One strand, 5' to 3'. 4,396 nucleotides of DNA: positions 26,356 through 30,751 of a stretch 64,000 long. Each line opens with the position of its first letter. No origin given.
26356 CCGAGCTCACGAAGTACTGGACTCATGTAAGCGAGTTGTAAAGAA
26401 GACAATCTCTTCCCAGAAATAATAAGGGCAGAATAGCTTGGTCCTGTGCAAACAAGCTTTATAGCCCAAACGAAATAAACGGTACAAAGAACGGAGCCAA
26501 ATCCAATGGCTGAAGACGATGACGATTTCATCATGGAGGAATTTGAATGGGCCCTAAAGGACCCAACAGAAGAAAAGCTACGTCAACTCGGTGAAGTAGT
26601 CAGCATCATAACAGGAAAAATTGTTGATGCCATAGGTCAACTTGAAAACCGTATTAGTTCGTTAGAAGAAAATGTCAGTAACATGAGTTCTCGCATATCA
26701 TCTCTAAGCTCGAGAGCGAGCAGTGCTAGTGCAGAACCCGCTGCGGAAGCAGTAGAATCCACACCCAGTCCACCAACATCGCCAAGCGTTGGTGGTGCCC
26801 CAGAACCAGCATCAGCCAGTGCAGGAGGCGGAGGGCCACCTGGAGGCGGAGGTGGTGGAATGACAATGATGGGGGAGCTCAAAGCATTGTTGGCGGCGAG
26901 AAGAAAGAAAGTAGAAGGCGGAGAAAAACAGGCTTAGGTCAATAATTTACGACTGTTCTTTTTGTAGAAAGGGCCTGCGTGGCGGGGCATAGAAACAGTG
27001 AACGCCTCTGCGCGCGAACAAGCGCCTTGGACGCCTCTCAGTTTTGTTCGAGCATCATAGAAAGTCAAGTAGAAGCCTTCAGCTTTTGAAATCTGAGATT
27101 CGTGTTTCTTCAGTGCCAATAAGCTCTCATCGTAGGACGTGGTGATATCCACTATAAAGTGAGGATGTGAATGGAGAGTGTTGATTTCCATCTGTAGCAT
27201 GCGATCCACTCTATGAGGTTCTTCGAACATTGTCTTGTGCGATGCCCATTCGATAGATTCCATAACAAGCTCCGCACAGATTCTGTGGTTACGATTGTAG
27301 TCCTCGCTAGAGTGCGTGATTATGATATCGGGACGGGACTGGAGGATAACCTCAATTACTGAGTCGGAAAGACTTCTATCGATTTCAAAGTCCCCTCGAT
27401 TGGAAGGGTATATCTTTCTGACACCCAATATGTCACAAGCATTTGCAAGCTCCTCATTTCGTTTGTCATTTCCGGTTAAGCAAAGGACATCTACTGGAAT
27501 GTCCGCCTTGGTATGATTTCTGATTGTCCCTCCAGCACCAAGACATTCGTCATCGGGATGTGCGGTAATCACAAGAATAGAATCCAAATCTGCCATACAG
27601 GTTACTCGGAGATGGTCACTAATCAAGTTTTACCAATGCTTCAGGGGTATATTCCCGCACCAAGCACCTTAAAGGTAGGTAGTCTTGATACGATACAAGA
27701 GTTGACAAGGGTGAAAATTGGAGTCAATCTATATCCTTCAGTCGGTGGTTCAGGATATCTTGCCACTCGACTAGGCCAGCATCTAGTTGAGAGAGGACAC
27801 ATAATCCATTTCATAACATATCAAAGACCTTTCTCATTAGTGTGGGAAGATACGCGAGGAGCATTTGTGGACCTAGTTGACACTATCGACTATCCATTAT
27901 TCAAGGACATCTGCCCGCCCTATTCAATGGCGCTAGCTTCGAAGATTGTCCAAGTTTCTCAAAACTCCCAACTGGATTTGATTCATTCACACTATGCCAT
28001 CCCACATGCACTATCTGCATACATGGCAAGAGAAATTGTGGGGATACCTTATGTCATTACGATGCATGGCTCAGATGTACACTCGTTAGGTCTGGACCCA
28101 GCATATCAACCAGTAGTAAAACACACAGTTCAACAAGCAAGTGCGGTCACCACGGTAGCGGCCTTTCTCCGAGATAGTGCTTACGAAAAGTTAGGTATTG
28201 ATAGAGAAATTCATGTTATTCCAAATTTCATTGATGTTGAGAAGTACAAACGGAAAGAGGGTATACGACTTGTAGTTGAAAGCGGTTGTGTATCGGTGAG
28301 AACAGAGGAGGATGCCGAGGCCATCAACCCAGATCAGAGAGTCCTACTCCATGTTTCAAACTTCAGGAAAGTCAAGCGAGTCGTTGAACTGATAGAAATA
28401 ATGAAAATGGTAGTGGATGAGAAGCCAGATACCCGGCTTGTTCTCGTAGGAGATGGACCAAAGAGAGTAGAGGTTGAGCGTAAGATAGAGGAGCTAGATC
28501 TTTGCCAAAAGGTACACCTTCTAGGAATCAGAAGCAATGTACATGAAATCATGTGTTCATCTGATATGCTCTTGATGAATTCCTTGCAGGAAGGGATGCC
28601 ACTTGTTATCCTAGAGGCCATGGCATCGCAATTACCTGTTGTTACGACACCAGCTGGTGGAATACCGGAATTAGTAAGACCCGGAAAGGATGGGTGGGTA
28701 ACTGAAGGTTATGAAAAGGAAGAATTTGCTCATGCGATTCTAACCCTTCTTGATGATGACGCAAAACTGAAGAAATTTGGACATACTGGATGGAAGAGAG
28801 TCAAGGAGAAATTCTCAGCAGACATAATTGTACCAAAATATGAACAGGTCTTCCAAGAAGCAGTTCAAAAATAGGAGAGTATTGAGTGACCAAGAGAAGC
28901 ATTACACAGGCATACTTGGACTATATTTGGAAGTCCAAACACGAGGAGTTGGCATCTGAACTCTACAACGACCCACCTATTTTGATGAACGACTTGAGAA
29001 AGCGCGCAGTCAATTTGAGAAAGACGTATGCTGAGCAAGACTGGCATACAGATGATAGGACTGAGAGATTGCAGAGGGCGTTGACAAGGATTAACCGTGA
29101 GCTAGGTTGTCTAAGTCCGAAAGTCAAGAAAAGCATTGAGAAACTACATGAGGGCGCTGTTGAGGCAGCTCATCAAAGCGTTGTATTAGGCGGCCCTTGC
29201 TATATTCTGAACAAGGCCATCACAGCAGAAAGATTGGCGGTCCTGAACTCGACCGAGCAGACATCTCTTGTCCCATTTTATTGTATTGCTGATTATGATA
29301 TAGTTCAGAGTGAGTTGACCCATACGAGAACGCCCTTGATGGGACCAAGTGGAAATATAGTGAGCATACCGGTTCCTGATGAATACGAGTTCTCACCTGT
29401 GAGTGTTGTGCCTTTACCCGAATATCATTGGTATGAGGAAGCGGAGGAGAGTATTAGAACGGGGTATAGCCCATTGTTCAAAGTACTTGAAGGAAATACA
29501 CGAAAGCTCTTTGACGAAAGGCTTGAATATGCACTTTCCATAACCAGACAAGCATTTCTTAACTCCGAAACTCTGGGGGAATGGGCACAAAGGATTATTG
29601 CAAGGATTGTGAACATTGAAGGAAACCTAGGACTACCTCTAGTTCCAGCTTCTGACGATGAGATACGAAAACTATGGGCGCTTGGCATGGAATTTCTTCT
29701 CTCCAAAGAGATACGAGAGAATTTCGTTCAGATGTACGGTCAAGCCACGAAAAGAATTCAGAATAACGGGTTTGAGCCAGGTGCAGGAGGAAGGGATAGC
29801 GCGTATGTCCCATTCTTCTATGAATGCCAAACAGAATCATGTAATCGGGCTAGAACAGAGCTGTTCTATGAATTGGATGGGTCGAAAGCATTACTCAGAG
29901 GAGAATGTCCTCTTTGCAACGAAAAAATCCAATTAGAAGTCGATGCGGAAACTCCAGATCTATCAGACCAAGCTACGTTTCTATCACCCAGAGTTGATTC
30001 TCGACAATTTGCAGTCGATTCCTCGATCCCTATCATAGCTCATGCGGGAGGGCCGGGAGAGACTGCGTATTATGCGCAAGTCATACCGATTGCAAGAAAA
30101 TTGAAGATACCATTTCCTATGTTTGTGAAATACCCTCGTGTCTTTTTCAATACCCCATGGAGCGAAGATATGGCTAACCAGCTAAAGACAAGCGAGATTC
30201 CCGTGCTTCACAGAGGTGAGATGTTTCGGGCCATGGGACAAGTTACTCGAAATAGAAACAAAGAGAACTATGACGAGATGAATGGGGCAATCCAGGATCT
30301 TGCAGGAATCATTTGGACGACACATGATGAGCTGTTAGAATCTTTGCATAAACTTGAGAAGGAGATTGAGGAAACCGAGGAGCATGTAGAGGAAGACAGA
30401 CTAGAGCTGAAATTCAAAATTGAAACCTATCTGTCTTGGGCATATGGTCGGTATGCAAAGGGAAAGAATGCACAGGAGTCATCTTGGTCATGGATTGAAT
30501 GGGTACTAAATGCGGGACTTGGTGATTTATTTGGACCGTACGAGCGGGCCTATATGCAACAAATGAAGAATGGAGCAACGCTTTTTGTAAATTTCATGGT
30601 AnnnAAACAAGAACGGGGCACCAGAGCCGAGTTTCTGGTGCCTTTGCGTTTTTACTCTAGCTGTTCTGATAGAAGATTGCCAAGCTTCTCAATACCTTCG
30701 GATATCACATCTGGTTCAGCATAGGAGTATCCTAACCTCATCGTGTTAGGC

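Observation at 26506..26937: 143-aa protein with coiled-coil, Ser/Pro/poly-Gly linker and a C-terminal basic amphipathic motif resembling actin-binding (VASP/WH2-like) or MIT-interacting (MIM) peptides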

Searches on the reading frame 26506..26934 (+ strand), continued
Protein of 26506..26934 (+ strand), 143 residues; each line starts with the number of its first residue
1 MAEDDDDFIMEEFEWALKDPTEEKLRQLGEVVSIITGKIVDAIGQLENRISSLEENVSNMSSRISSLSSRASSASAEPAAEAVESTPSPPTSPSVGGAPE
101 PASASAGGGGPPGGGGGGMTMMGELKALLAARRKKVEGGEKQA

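Call 45: search_protein_families(library=pfam, proteins=[P0219, P0257, L004:8001-8456:+], max_evalue=0.01)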
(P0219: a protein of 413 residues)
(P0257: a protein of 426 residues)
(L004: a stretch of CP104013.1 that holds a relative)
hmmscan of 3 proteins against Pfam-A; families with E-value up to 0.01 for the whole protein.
P0219 (413 aa): 6 families
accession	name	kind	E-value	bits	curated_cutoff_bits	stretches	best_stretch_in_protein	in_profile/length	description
PF04670.18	Gtr1_RagA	-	2.5e-23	83.2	22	1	132-292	1-162/232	Gtr1/RagA G protein conserved region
PF00025.27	Arf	-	7.8e-22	78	22.3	1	125-234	9-110/174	ADP-ribosylation factor family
PF01926.29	MMR_HSR1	-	3.6e-08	33.9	21.9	1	132-224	1-92/113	50S ribosome-binding GTPase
PF08477.19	Roc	-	3.5e-06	27.7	27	1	132-244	1-112/119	Ras of Complex, Roc, domain of DAPkinase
PF09439.16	SRPRB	-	1.8e-05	24.6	25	1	129-252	2-120/178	Signal recognition particle receptor beta subunit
PF00071.28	Ras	-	4.3e-05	23.6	21.6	1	132-252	1-115/162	Ras family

P0257 (426 aa): 8 families
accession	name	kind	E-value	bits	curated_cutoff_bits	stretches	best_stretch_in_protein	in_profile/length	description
PF04670.18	Gtr1_RagA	-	1e-23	84.5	22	1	123-306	1-184/232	Gtr1/RagA G protein conserved region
PF00025.27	Arf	-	3.2e-19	69.5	22.3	1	119-245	12-128/174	ADP-ribosylation factor family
PF00071.28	Ras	-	1e-07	32.1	21.6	1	123-237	1-110/162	Ras family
PF08477.19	Roc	-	1.4e-07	32.2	27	1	123-237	1-114/119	Ras of Complex, Roc, domain of DAPkinase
PF09439.16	SRPRB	-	1.9e-07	31.1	25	1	121-252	3-129/178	Signal recognition particle receptor beta subunit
PF01926.29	MMR_HSR1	-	2.2e-07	31.4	21.9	1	123-237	1-110/113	50S ribosome-binding GTPase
PF00503.26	G-alpha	-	1.6e-05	24.7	48.8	1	155-231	169-241/333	G-protein alpha subunit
PF25434.1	NUCB1_N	-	0.0059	17.3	27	0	268-301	29-62/140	NUCB1-like, N-terminal domain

L004:8001-8456:+ (152 aa): 4 families
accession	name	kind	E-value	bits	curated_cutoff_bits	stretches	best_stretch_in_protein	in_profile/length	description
PF18394.6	TBK1_CCD1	-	0.00036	20.6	25.9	1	18-76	73-129/256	TANK-binding kinase 1 coiled-coil domain 1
PF04513.17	Baculo_PEP_C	-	0.0022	18.5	38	1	21-80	43-100/140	Baculovirus polyhedron envelope protein, PEP, C terminus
PF04102.17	SlyX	-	0.0046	18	30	1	42-94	15-65/67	SlyX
PF07889.17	DUF1664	-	0.0074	16.8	34.6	1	15-78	62-121/124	Protein of unknown function (DUF1664)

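Call 46: predict_structure(alignment_id=A1)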
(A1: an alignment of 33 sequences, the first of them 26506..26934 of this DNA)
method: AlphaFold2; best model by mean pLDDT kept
length: 143 residues; sequences in the alignment: 33
mean_pLDDT: 71.0   pTM: 0.35
mean pLDDT of the five models: 71.0, 70.0, 69.1, 68.9, 65.7
residues with pLDDT >= 90: 41; 70-90: 39; 50-70: 20; < 50: 43
segments of 3 or more residues with pLDDT < 50: 78-100, 102-118, 141-143
pLDDT, mean of each block of 10 residues (from residue 1): 68 69 86 97 98 98 93 66 45 43 41 47 81 71 47
secondary structure, 60 per line:
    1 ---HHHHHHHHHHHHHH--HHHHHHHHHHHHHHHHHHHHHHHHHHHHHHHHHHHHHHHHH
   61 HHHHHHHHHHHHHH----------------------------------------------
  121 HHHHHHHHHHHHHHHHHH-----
elements in order: H4-17 H20-74 H121-138

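Call 50: list_cluster_members(proteins=[P0162, P0203, P0251, P0260, P0196, P0250, P0204, P0226, P0232, P0218])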
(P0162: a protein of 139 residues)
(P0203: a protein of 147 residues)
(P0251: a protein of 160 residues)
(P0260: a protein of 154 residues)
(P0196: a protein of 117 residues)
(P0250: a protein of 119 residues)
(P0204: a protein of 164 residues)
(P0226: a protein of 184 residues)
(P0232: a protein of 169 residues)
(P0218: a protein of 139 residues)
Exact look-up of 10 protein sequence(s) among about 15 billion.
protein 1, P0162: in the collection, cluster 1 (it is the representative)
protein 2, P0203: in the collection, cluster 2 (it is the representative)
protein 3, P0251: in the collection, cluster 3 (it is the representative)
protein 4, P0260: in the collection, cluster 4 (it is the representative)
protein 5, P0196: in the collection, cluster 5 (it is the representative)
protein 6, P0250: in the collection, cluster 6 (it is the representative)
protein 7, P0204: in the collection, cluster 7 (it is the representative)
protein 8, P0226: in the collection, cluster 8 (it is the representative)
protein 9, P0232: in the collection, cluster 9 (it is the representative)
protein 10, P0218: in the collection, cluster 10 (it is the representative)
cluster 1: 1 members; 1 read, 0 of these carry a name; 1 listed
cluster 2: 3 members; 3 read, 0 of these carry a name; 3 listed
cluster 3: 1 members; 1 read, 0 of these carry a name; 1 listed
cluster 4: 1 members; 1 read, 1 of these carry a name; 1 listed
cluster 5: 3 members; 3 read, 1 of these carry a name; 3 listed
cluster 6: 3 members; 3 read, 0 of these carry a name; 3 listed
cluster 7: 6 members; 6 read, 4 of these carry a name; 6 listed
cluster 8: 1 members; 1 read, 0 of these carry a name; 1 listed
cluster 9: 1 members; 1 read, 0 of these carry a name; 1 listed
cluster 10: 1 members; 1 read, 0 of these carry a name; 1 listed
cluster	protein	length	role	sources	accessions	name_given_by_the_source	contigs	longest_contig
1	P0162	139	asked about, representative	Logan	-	-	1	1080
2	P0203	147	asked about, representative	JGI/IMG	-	-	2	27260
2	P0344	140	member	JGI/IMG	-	-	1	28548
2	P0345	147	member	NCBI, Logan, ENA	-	-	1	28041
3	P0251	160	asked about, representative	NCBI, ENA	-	-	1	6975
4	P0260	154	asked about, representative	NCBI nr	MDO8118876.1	hypothetical protein [Candidatus Sigynarchaeota archaeon]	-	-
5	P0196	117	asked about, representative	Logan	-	-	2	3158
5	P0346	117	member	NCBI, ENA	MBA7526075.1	hypothetical protein ES705_18235 [subsurface metagenome]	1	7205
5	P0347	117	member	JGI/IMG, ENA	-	-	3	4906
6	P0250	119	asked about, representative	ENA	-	-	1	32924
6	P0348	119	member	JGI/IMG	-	-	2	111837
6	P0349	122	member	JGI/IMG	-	-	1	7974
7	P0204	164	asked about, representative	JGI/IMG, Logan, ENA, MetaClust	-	\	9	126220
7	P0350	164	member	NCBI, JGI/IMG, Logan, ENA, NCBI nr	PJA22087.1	hypothetical protein COX58_02865 [archaeon CG_4_10_14_0_2_um_filter_Archaea_38_6] | MAG: hypothetical protein COX58_02865 [archaeon CG_4_10_14_0_2_um_filter_Archaea_38_6]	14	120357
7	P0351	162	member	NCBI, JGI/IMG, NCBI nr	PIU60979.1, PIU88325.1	hypothetical protein COS83_05155 [archaeon CG07_land_8_20_14_0_80_38_8] | MAG: hypothetical protein COS83_05155 [archaeon CG07_land_8_20_14_0_80_38_8]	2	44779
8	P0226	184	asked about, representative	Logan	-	-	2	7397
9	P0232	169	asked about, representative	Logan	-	-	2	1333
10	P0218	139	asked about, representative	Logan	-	-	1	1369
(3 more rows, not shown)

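Call 64: fold_search(model_id=the predicted structure, library=pdb)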
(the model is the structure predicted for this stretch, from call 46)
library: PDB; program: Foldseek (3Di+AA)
matches with E <= 10: 2; with E <= 0.001: 0
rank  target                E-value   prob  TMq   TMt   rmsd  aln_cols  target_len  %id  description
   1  4zku_A                2.1e+00  0.10  0.31  0.26  36.1       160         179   19  P22 Tail Needle Gp26 crystallized at pH 10.0 (released 2015-06-10)
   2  4lin_A                9.1e+00  0.08  0.35  0.20   8.4        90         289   22  Exploring the atomic structure and conformational flexibility of a 320 angstrom long engineered viral fiber using X-ra (released 2014-02-12)

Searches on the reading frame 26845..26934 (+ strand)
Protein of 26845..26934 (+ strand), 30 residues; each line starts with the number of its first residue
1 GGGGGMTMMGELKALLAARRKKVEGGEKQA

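Call 32: search_solved_structures(query=A5, max_evalue=10, show_alignments=5)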
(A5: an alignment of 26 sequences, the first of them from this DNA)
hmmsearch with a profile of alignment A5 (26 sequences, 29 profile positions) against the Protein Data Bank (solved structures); distinct sequences matched with E-value up to 10: 4.
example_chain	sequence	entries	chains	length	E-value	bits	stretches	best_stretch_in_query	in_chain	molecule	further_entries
6xy0_A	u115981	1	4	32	0.0047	19.6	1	10-19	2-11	3-EK-4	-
6z0m_B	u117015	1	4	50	0.087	15.5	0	10-19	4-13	Cys-Ncap strand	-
6z0l_B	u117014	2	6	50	0.21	14.3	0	10-19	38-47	Cys-N2 Strand | 'Cys-N2-SO3-' Strand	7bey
7pwg_e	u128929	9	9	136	2.9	10.6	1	15-25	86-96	Ribosomal protein L32 | 60S ribosomal protein eL32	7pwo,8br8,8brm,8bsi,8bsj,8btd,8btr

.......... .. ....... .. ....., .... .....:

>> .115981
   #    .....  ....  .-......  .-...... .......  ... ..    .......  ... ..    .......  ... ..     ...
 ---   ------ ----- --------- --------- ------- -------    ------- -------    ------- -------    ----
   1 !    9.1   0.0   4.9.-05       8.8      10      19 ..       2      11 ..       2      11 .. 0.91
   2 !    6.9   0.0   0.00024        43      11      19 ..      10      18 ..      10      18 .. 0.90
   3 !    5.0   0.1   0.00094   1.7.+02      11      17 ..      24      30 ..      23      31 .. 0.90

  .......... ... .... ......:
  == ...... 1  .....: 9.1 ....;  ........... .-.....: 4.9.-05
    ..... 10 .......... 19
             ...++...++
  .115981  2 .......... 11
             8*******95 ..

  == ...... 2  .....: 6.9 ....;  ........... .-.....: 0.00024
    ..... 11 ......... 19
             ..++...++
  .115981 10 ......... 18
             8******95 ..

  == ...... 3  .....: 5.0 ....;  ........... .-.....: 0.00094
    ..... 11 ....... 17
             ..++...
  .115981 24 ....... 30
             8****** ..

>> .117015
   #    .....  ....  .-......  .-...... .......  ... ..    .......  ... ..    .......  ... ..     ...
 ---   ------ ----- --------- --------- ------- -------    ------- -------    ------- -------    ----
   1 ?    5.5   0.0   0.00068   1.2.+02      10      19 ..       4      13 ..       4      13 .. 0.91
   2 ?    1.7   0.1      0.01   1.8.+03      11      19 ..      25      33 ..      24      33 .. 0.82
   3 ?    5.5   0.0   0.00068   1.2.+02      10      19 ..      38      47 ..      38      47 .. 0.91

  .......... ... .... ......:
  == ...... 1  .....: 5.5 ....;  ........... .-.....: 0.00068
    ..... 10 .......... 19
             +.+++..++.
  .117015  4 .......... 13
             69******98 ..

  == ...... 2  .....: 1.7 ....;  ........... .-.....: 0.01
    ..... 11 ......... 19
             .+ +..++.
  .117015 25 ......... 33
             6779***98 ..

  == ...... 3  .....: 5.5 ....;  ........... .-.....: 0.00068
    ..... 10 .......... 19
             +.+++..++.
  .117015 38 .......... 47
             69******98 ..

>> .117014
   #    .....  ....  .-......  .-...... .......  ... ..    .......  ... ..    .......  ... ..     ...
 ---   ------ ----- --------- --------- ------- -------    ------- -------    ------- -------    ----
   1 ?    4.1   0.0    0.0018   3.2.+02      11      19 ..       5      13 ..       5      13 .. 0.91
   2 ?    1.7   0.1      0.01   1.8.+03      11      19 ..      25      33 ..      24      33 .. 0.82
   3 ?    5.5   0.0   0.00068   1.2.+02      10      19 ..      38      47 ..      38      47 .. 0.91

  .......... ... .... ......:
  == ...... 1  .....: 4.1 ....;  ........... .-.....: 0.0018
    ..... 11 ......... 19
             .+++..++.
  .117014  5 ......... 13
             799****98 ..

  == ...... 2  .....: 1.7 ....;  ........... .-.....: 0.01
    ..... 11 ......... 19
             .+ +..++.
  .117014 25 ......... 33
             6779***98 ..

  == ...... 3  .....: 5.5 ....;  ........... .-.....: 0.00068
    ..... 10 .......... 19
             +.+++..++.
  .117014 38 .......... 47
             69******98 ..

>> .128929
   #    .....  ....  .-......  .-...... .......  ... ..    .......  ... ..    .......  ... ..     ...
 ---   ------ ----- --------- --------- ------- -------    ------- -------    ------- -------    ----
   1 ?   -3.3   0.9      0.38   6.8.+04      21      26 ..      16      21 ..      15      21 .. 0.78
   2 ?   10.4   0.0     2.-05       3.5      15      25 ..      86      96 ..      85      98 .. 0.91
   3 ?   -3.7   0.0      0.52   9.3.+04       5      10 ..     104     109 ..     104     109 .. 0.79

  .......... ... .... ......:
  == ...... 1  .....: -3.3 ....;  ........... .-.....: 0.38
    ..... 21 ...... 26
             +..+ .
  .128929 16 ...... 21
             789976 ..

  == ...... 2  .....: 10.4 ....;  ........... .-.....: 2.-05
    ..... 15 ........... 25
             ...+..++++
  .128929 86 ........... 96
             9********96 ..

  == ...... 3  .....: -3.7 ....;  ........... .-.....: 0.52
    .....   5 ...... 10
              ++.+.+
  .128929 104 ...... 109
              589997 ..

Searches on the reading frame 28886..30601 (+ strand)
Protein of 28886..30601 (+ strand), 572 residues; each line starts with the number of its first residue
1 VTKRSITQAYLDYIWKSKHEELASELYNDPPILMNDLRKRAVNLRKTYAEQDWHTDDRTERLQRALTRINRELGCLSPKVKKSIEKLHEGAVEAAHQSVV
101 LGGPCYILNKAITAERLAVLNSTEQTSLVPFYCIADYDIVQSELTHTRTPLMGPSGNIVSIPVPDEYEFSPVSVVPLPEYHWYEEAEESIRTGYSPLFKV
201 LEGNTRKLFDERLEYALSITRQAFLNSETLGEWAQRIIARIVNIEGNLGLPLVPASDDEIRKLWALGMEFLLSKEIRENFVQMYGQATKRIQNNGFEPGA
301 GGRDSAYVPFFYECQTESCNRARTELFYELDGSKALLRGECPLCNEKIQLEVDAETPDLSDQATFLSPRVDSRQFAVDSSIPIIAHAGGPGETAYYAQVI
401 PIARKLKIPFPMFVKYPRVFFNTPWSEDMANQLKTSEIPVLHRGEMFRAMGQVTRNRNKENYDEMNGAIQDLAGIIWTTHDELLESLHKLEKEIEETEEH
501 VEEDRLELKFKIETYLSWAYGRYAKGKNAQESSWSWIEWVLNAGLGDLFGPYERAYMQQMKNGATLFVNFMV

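Call 3: search_protein_families(library=pfam, proteins=[window:28886-30601:+], max_evalue=1)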
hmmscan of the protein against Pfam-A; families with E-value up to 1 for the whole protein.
window:28886-30601:+ (572 aa): 4 families
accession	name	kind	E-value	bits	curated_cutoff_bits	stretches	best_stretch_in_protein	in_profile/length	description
PF10079.15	Rossmann-like_BshC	-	2.4e-19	70.4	27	1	23-414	25-377/380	Bacillithiol biosynthesis BshC, N-terminal Rossmann-like domain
PF01544.23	CorA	-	0.16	11.7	27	0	470-504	110-144/292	CorA-like Mg2+ transporter protein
PF19111.5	DUF5798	-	0.17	12.6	27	0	470-503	14-47/89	Family of unknown function (DUF5798)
PF05478.16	Prominin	-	0.24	9.9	34.3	0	16-89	631-698/799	Prominin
